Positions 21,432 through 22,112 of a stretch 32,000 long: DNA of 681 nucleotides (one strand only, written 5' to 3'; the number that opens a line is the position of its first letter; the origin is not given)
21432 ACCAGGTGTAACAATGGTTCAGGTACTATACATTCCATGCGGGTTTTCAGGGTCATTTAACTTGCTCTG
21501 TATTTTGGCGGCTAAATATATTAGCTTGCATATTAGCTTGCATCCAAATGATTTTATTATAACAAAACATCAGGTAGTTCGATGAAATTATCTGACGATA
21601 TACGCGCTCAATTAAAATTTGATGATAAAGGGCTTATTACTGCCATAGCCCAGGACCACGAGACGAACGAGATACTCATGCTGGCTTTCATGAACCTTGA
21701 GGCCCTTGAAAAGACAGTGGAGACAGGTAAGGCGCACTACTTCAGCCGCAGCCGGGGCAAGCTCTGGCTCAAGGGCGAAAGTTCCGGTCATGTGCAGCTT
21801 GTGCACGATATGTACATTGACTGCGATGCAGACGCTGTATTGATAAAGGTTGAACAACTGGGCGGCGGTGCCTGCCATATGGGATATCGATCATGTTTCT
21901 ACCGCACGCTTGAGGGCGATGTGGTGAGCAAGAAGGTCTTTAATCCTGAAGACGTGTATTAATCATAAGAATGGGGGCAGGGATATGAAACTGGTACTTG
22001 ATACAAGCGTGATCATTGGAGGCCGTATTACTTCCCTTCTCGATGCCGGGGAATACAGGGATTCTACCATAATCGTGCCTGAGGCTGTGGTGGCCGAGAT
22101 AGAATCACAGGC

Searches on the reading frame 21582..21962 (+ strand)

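Call 92: search_protein_families(library=pfam, proteins=[window:21582-21962:+])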
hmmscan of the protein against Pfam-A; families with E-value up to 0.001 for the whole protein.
window:21582-21962:+ (126 aa): 1 family
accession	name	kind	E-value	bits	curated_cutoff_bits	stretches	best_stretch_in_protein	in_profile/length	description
PF01502.23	PRA-CH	-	5.5e-34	116.3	27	1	33-107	1-74/74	Phosphoribosyl-AMP cyclohydrolase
